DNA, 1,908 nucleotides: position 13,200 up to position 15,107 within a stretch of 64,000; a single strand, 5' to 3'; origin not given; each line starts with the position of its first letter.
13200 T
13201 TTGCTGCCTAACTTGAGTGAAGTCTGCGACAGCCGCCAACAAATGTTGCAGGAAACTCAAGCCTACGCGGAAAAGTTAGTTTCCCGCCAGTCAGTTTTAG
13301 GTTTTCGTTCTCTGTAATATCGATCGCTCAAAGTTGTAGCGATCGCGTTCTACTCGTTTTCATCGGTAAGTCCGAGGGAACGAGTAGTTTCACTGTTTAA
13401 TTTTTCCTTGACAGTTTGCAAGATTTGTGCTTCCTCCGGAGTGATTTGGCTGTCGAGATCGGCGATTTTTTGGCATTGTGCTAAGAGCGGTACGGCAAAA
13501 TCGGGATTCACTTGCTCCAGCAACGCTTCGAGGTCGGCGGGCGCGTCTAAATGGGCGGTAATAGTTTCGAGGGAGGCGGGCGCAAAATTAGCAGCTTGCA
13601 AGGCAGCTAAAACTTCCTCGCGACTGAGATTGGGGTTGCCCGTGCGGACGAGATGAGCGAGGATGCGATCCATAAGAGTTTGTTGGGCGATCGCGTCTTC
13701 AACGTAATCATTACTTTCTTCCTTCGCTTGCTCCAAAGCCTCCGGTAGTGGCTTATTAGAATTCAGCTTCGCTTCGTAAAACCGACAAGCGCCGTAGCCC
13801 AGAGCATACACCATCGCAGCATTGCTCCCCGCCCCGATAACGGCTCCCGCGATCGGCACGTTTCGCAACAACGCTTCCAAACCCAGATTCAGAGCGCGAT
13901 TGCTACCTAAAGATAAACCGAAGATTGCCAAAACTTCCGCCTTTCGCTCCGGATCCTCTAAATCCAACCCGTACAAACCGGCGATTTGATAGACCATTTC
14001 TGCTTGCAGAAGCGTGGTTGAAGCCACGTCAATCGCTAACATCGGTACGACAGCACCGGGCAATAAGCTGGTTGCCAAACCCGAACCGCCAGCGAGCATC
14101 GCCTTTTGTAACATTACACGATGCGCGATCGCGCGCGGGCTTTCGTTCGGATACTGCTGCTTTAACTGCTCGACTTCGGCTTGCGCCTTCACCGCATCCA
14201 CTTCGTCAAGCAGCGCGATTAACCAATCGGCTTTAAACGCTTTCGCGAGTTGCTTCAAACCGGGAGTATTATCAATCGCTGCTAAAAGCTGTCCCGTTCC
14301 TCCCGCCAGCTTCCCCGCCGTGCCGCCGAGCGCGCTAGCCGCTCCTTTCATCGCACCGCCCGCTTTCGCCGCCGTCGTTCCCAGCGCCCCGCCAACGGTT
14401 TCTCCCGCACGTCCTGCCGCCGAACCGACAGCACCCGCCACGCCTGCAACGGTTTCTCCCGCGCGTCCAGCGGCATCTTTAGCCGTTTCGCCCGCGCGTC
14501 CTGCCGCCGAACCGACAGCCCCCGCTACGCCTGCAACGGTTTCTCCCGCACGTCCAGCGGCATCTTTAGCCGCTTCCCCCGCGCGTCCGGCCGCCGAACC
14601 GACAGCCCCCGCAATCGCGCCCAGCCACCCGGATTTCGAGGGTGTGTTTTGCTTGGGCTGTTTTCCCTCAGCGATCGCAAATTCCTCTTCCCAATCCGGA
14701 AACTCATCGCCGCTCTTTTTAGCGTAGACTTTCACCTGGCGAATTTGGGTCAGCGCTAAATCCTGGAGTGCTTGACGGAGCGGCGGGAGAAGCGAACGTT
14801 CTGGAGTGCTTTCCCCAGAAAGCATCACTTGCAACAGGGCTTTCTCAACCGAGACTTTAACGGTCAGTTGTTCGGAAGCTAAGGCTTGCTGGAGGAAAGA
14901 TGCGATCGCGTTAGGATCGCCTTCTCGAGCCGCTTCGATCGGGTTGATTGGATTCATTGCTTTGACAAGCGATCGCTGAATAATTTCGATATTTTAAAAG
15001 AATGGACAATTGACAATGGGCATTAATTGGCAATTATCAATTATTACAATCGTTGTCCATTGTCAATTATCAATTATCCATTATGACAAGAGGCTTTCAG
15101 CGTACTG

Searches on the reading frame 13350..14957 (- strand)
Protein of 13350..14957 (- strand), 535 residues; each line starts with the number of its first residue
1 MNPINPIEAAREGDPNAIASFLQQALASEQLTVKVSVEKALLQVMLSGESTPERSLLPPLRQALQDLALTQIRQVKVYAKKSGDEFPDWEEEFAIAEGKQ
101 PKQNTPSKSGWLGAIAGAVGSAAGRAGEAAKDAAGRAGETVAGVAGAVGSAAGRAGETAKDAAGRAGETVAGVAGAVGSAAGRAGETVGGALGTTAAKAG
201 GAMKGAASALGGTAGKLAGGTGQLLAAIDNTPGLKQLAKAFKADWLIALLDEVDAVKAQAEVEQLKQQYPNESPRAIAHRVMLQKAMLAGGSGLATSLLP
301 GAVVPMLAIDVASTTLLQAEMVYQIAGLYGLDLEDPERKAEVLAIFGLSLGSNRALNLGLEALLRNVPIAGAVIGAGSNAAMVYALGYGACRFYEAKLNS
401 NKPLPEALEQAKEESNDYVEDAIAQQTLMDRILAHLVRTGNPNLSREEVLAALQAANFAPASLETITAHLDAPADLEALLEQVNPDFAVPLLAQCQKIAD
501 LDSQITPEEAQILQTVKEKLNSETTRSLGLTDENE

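Call 8: search_protein_families(library=pfam, proteins=[window:13350-14957:-])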
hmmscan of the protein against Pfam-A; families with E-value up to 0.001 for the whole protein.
window:13350-14957:- (535 aa): 2 families
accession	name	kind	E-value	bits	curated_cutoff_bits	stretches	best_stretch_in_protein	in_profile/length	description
PF12787.12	EcsC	-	4.7e-07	30.2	30.4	1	261-352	71-158/240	EcsC protein family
PF05128.17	DUF697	-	7.3e-05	23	27.7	1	302-396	38-137/162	Domain of unknown function (DUF697)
